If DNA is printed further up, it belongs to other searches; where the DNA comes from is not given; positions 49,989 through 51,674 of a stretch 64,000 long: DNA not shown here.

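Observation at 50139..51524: MtmB-family methyltransferase encoded without a pyrrolysine (amber) codon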

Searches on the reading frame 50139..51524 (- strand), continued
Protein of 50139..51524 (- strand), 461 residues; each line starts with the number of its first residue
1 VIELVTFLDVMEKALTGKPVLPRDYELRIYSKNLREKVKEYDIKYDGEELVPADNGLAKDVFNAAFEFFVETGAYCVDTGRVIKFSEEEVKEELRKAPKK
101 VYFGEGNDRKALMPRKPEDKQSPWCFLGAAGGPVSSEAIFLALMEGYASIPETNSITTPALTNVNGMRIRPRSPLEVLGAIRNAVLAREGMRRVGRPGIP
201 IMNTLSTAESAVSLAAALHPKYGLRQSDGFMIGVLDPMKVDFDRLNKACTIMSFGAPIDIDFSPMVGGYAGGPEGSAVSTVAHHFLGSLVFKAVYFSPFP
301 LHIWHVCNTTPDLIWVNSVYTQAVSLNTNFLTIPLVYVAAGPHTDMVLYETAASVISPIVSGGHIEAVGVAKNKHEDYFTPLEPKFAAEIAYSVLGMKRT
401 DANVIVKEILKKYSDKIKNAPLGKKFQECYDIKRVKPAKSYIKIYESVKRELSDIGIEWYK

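Call 28: find_encoding_contigs(protein=P0004, flank=8000, max_places=2)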
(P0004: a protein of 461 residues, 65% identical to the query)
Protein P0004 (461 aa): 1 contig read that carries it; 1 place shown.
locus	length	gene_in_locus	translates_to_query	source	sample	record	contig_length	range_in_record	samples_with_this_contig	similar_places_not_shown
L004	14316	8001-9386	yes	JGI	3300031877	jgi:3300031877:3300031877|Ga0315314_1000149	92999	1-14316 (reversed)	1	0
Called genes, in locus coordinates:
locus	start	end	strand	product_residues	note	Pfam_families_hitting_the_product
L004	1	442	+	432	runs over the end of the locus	PF00202:Aminotran_3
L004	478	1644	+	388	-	PF01488:Shikimate_DH (weak), PF03435:Sacchrp_dh_NADP, PF16653:Sacchrp_dh_C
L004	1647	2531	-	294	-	PF14697:Fer4_21 (weak), PF12838:Fer4_7, PF13187:Fer4_9 (weak), PF00037:Fer4 (weak), PF13187:Fer4_9 (weak), PF14697:Fer4_21 (weak), PF12838:Fer4_7 (weak), PF13187:Fer4_9 (weak), +9 more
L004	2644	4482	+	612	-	PF02730:AFOR_N, PF01314:AFOR_C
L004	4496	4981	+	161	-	PF00037:Fer4 (faint), PF12837:Fer4_6 (faint), PF12838:Fer4_7 (faint), PF13237:Fer4_10 (faint), PF13187:Fer4_9 (faint), PF13247:Fer4_11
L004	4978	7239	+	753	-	PF00070:Pyr_redox (faint), PF01266:DAO (weak), PF07992:Pyr_redox_2 (weak), PF12831:FAD_oxidored (weak), PF13450:NAD_binding_8 (weak), PF13187:Fer4_9, PF13237:Fer4_10 (weak), PF02662:FlpD, +3 more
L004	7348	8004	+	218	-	PF02607:B12-binding_2, PF02310:B12-binding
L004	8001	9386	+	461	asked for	PF05369:MtmB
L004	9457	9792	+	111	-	-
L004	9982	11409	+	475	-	PF06253:MTTB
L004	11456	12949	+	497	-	PF06253:MTTB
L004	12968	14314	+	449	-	?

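Call 29: search_protein_representatives(protein=window:50139-51524:-)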
Query: 461 residues. Proteins with E-value up to 0.001 (for the whole library): 1031; up to 1e-10: 589; up to 1e-30: 246. The best 150 are listed.
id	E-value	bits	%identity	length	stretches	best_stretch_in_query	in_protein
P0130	8.8e-128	443.4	46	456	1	5-458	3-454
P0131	1.2e-112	393.5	40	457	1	5-458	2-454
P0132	4.3e-109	381.8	42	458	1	5-458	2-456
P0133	2.2e-106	372.9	40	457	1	4-457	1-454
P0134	3.1e-105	369.0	40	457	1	7-458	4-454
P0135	1.9e-102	359.9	41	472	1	6-457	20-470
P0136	3.0e-102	359.2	40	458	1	8-459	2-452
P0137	3.0e-99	349.3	37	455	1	4-458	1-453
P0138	1.0e-96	341.0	38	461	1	5-459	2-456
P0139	2.2e-95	336.6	39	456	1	6-457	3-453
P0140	3.0e-95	336.1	38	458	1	4-459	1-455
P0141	2.3e-94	333.2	38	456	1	6-458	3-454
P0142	1.2e-93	330.9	37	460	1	5-458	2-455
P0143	2.3e-92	326.6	40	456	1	5-458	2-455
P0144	9.2e-91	321.4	35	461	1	5-459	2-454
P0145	1.3e-90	320.9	41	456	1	4-457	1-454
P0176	8.8e-73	262.1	35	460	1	6-457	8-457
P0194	2.9e-66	240.6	32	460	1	9-455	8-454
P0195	4.3e-66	240.0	34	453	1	22-456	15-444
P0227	2.1e-59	218.0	33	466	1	11-457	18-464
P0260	2.6e-51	191.3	27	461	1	5-458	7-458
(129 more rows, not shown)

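Call 33: list_cluster_members(proteins=[P0260, P0194, P0143, P0195, P0227, P0176, P0140, P0130, P0131, P0145])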
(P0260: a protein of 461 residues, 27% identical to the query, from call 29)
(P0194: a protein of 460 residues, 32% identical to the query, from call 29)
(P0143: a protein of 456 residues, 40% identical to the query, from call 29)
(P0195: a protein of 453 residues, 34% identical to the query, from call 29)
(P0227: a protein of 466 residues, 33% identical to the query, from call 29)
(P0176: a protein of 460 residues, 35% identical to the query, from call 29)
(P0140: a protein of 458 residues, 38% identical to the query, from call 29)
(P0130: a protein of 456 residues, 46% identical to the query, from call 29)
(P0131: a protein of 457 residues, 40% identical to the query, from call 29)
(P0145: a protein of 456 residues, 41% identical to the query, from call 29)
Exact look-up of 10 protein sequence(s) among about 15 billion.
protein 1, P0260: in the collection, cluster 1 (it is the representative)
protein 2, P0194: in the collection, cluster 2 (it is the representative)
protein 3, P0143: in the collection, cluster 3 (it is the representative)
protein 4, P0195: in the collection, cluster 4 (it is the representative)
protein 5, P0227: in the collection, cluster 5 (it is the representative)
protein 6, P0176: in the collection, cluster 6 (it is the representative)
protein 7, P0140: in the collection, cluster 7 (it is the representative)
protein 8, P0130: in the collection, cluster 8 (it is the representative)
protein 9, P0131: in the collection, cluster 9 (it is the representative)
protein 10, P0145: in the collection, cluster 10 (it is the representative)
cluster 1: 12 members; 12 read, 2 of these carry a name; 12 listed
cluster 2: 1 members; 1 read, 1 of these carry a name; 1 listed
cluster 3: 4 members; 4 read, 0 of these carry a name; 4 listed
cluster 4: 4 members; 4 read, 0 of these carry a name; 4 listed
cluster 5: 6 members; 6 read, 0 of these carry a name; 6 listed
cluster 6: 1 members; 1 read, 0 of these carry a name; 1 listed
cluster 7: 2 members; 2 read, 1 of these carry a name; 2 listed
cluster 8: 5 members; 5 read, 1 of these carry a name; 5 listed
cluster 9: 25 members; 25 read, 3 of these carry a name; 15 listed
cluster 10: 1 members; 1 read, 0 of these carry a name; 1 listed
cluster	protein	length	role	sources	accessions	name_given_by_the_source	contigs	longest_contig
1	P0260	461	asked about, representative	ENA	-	-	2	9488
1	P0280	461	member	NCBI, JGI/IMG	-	methylamine--corrinoid protein Co-methyltransferase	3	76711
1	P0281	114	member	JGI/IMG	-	methylamine--corrinoid protein Co-methyltransferase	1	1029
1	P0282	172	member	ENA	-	-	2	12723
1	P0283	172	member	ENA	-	-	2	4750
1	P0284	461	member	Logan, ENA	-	-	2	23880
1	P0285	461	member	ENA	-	-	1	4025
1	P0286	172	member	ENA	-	-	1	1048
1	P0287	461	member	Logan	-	-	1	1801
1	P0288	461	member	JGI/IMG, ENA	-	-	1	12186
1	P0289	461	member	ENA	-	-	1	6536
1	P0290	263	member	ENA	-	-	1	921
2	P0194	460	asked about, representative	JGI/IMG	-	methylamine--corrinoid protein Co-methyltransferase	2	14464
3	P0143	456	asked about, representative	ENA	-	-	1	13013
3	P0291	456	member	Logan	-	-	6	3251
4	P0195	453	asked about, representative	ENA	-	-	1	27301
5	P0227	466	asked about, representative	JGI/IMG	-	-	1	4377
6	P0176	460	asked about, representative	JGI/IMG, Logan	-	-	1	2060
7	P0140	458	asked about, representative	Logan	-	-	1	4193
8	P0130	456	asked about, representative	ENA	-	-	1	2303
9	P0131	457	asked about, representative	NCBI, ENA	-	-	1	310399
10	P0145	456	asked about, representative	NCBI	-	-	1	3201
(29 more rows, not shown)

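Call 39: find_related_loci(query=A3, collection=genome_contigs, flank=7000)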
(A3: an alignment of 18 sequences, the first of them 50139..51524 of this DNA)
Query A3 (461 aa) in genome_contigs; peptide patterns used: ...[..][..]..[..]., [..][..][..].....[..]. (x = any residue, [..] = any of these).
132 stretches matched a pattern; 95 encode a relative of the query (tblastn E <= 1e-3); the best 80 are kept; 80 distinct loci.
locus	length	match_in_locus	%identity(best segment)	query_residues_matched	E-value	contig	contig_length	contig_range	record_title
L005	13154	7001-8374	86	4-461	0e+0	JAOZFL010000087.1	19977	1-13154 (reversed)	MAG: Thermoproteota archaeon isolate Flange_M5_B4 1-CGB-Flange_contig_1825, whole genome shotgun sequence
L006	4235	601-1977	62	3-461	0e+0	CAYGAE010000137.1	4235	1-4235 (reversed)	MAG TPA_asm: uncultured Candidatus Bathyarchaeia archaeon isolate ERP108616_co2_64 genome assembly, contig: NODE_47664_l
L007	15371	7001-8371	60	3-459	0e+0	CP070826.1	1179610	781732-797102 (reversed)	MAG: Candidatus Bathyarchaeota archaeon isolate bin1106 chromosome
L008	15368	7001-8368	61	3-458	0e+0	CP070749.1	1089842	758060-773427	MAG: Candidatus Bathyarchaeota archaeon isolate bin345 chromosome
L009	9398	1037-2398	57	4-457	0e+0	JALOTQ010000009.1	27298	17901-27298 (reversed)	MAG: Thermoplasmata archaeon isolate Prado237 scaffold_1615, whole genome shotgun sequence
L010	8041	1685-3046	57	4-457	0e+0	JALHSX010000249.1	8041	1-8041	MAG: Thermoplasmata archaeon isolate PFL9 seq_3452476, whole genome shotgun sequence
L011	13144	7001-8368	57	2-457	0e+0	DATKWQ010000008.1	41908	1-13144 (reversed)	MAG TPA_asm: Thermoplasmata archaeon isolate SMAG_U14167 k141_2445208, whole genome shotgun sequence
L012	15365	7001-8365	56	4-458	0e+0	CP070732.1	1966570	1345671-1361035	MAG: Methanobacteriota archaeon isolate bin41 chromosome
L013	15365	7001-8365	58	4-458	0e+0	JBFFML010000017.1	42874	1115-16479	MAG: Thermoplasmata archaeon isolate Mix_mud18.2022.04.47 k141_960702_length_42874_cov_21.3956, whole genome shotgun seq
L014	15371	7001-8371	59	2-458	0e+0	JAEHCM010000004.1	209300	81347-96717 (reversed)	MAG: Thermoplasmata archaeon isolate SG225.bin4 NODE_4_length_209300_cov_10.349173, whole genome shotgun sequence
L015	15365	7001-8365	57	4-458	0e+0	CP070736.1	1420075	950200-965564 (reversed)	MAG: Methanobacteriota archaeon isolate bin4 chromosome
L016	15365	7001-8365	57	4-458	2e-180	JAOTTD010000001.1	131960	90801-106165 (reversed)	MAG: Thermoplasmata archaeon isolate 13_Jan_SF_Bin61 13_Jan_SF_Bin61_scaffold_5_c1, whole genome shotgun sequence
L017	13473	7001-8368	57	4-459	1e-180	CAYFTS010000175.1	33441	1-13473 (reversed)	MAG TPA_asm: uncultured Candidatus Bathyarchaeia archaeon isolate ERP108616_co1_179 genome assembly, contig: k119_119762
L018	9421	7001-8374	55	1-458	2e-180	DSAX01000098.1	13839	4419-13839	MAG TPA_asm: Methanobacteriota archaeon isolate SpSt-1159 Ga0129302_1002278, whole genome shotgun sequence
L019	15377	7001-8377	57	3-459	2e-180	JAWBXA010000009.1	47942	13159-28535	MAG: Candidatus Bathyarchaeia archaeon isolate JZ-1_201803_bins_76 JZ-1_201803_bins_76_scaffold_9, whole genome shotgun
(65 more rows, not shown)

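Call 58: find_homologous_proteins(query=P0260, max_evalue=1e-20)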
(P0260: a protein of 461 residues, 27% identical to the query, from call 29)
Query P0260 (461 aa): 142 proteins with E <= 1e-20 among 8000 candidates; the best 120 are listed.
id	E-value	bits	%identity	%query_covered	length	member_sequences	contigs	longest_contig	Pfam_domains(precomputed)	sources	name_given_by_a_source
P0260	0.0e+0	1043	100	100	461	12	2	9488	PF05369.19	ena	-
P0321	1.2e-281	952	89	100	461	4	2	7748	PF05369.19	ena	-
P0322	4.4e-264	894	83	100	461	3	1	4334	PF05369.19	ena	-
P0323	4.9e-260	881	81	100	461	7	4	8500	PF05369.19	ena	-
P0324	8.1e-255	864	80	100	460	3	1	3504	PF05369.19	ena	-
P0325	8.0e-245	831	76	100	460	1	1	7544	PF05369.19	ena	-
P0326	2.9e-244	829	77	100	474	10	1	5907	PF05369.19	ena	-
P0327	2.2e-207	707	66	100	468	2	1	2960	PF05369.19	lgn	-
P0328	2.2e-202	691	64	100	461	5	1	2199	PF05369.19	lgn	-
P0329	2.3e-200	684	63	100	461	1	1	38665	PF05369.19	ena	-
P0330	3.0e-177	608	56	100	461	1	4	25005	PF05369.19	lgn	-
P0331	3.1e-165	568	52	100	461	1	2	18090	PF05369.19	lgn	-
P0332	2.9e-157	542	53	100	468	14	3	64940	PF05369.19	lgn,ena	-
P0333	5.3e-157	541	51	100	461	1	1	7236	PF05369.19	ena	-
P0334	3.4e-153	529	51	100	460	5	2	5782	PF05369.19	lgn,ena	-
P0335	8.9e-151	521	51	98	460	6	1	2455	PF05369.19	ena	-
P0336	2.6e-149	516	49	99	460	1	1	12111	PF05369.19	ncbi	ncbi:MAG: monomethylamine:corrinoid methyltransferase [Candidatus Methanomethylophilaceae archaeon]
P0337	8.1e-140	485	47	100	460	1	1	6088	PF05369.19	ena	-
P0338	2.6e-137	476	47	100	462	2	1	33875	PF05369.19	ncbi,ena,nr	ncbi:MAG: monomethylamine:corrinoid methyltransferase [Methanomassiliicoccaceae archaeon]|nr:monomet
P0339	5.0e-137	475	46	100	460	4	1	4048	PF05369.19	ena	-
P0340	7.1e-134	465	47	100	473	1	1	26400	PF05369.19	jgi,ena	-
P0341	8.1e-131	455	44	100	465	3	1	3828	PF05369.19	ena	-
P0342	3.9e-123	430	45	98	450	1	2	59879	PF05369.19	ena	-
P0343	8.6e-113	396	40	100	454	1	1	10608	PF05369.19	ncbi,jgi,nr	ncbi:MAG: monomethylamine:corrinoid methyltransferase [Methanomassiliicoccaceae archaeon]|jgi:methyl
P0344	7.9e-105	369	45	80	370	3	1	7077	PF05369.19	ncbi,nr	ncbi:MAG: monomethylamine:corrinoid methyltransferase, partial [Methanomassiliicoccaceae archaeon]|n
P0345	6.8e-94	333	37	99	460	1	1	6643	PF05369.19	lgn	-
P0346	1.0e-83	300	46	65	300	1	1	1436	PF05369.19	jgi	jgi:methylamine--corrinoid protein Co-methyltransferase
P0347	3.4e-82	295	35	99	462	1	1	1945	PF05369.19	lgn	-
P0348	2.2e-76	276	48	55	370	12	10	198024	PF05369.19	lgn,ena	-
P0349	1.4e-75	273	47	55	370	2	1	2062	PF05369.19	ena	-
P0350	1.2e-73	267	52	48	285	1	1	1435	PF05369.19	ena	-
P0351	7.2e-72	261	51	47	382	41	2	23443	PF05369.19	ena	-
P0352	3.8e-71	258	47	52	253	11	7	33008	PF05369.19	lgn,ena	-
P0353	2.5e-68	249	33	97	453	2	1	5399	PF05369.19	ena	-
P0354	8.8e-67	244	35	97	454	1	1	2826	PF05369.19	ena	-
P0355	7.3e-66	241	31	97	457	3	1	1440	PF05369.19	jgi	-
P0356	6.5e-64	234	30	95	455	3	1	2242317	PF05369.19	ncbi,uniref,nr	ncbi:Monomethylamine methyltransferase MtmB [Methanohalobium evestigatum Z-7303]|uniref:[methylamine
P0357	2.0e-63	233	45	52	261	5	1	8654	PF05369.19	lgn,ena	-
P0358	3.9e-63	232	32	98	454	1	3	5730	PF05369.19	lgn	-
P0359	6.9e-63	231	32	99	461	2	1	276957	PF05369.19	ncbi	ncbi:MAG: monomethylamine:corrinoid methyltransferase [Candidatus Thorarchaeota archaeon]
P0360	1.4e-62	230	31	94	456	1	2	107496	PF05369.19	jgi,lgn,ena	jgi:methylamine--corrinoid protein Co-methyltransferase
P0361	4.6e-62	228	31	98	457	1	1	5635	PF05369.19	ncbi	-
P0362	6.9e-62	228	30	97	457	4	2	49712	PF05369.19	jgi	jgi:methylamine--corrinoid protein Co-methyltransferase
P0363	7.2e-62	228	45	49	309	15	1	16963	PF05369.19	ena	-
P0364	4.3e-61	225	31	98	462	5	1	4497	PF05369.19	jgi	-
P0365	6.0e-61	225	31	98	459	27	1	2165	PF05369.19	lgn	-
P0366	9.1e-61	224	31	99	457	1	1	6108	PF05369.19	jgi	-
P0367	2.1e-60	223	29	97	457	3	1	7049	PF05369.19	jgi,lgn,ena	-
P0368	2.4e-60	223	31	97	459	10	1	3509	PF05369.19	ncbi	-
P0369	3.1e-60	222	29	98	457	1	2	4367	PF05369.19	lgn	-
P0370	3.6e-60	222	32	99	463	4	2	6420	PF05369.19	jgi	jgi:methylamine--corrinoid protein Co-methyltransferase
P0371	1.7e-59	220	31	97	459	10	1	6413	PF05369.19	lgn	-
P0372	2.9e-59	219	32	97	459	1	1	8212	PF05369.19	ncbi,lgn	ncbi:MAG: monomethylamine:corrinoid methyltransferase [Candidatus Hodarchaeota archaeon]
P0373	3.0e-59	219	29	97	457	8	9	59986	PF05369.19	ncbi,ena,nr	ncbi:MAG: monomethylamine:corrinoid methyltransferase [Anaerolineales bacterium]|nr:monomethylamine:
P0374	7.4e-59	218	33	88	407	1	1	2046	PF05369.19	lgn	-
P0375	7.7e-59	218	31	98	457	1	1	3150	PF05369.19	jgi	jgi:methylamine--corrinoid protein Co-methyltransferase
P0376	7.8e-59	218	29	97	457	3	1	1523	PF05369.19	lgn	-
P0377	8.1e-59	218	32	94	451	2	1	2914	PF05369.19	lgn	-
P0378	8.4e-59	218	29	97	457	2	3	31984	PF05369.19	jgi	-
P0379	9.1e-59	218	30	95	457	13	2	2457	PF05369.19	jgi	jgi:methylamine--corrinoid protein Co-methyltransferase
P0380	3.2e-58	216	31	98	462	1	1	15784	PF05369.19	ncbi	-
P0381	4.1e-58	215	30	97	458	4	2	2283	PF05369.19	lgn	-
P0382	4.4e-58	215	30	97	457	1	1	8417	PF05369.19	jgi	jgi:methylamine--corrinoid protein Co-methyltransferase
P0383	6.2e-58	215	30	97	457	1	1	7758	PF05369.19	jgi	jgi:hypothetical protein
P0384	6.4e-58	215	29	97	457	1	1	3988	PF05369.19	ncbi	-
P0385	1.0e-57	214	30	97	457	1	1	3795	PF05369.19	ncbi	ncbi:MAG: monomethylamine:corrinoid methyltransferase [Chloroflexota bacterium]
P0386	1.2e-57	214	31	98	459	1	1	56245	PF05369.19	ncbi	-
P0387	1.3e-57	214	29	97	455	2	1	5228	PF05369.19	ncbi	-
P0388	1.9e-57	213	30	98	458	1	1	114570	PF05369.19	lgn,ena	-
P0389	2.0e-57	213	29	97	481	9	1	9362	PF05369.19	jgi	-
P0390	2.6e-57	213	31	97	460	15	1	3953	PF05369.19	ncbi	-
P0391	2.9e-57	213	29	97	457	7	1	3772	PF05369.19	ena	-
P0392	3.1e-57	212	30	97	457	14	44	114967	PF05369.19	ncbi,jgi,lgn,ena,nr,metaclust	ncbi:MAG: monomethylamine:corrinoid methyltransferase [Anaerolineae bacterium]|jgi:methylamine--corr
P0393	4.2e-57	212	29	97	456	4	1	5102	PF05369.19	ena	-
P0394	6.5e-57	211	31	98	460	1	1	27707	PF05369.19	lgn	-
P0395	6.5e-57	211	32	99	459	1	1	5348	PF05369.19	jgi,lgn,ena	-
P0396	6.6e-57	211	29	97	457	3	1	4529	PF05369.19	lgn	-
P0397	1.9e-56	210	29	98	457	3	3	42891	PF05369.19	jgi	jgi:hypothetical protein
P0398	2.5e-56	209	29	97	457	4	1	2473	PF05369.19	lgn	-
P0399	4.5e-56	209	28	98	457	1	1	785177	PF05369.19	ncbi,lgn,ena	-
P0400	4.6e-56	209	31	98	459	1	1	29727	PF05369.19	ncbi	ncbi:MAG: monomethylamine:corrinoid methyltransferase [Candidatus Hodarchaeota archaeon]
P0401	5.1e-56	208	29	98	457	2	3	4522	PF05369.19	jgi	jgi:methylamine--corrinoid protein Co-methyltransferase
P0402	5.5e-56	208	32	99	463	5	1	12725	PF05369.19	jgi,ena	-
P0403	7.7e-56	208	30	100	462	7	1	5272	PF05369.19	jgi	-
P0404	8.1e-56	208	31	98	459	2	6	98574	PF05369.19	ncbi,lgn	ncbi:MAG: monomethylamine:corrinoid methyltransferase [Promethearchaeota archaeon]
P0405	8.2e-56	208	29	97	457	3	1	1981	PF05369.19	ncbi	-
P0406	1.8e-55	207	28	98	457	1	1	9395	PF05369.19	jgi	jgi:hypothetical protein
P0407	2.0e-55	207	30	99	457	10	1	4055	PF05369.19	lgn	-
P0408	2.2e-55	206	29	98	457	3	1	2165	PF05369.19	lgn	-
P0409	2.8e-55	206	28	98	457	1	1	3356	PF05369.19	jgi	jgi:methylamine--corrinoid protein Co-methyltransferase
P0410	3.1e-55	206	29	97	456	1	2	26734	PF05369.19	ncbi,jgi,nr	ncbi:MAG: monomethylamine:corrinoid methyltransferase [Deltaproteobacteria bacterium]|nr:monomethyla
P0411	3.4e-55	206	30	95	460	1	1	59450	PF05369.19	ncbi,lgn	ncbi:MAG: monomethylamine:corrinoid methyltransferase [Candidatus Thorarchaeota archaeon]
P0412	4.2e-55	205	27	98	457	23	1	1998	PF05369.19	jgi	jgi:hypothetical protein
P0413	4.6e-55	205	28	97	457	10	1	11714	PF05369.19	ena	-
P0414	1.3e-54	204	31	99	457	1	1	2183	PF05369.19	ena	-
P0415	1.4e-54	204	28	98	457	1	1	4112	PF05369.19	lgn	-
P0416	5.2e-54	202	32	89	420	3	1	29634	PF05369.19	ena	-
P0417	5.6e-54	202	29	94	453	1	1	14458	PF05369.19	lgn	-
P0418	7.6e-54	201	32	91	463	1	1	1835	PF05369.19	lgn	-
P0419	7.8e-54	201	30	100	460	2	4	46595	PF05369.19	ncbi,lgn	ncbi:MAG: monomethylamine:corrinoid methyltransferase [Candidatus Bathyarchaeia archaeon]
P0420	1.1e-53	201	39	52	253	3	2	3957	PF05369.19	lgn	-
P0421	2.0e-53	200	27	97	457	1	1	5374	PF05369.19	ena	-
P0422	2.2e-53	200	28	97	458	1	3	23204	PF05369.19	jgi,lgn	-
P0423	2.6e-53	200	27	97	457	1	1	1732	PF05369.19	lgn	-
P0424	4.9e-53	199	27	97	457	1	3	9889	PF05369.19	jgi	-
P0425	5.0e-53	199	27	98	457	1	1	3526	PF05369.19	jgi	-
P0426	7.2e-53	198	48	39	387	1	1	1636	PF05369.19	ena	-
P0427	1.3e-52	197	27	97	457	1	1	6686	PF05369.19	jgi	-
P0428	2.1e-52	197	29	98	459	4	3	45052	PF05369.19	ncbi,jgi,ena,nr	ncbi:MAG TPA: monomethylamine:corrinoid methyltransferase [Anaerolineales bacterium]|nr:monomethylam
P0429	4.9e-52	195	30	97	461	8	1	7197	PF05369.19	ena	-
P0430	1.8e-51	193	29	98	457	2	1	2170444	PF05369.19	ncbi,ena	-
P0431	2.4e-51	193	30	96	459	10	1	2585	PF05369.19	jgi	jgi:methylamine---corrinoid protein Co-methyltransferase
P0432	7.2e-51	191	27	97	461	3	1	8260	PF05369.19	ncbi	ncbi:MAG: monomethylamine:corrinoid methyltransferase [Candidatus Bathyarchaeia archaeon]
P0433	1.7e-50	190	31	82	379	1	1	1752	PF05369.19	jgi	jgi:methylamine--corrinoid protein Co-methyltransferase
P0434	3.2e-50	189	30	97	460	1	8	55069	PF05369.19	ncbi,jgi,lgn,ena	-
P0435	4.0e-50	189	29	98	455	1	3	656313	PF05369.19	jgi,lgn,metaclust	metaclust:\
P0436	1.8e-49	187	27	97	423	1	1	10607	PF05369.19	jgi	-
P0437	2.1e-49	187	28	98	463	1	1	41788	PF05369.19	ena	-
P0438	3.7e-49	186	28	98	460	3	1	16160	PF05369.19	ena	-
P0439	7.3e-49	185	30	96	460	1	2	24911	PF05369.19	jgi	jgi:methylamine--corrinoid protein Co-methyltransferase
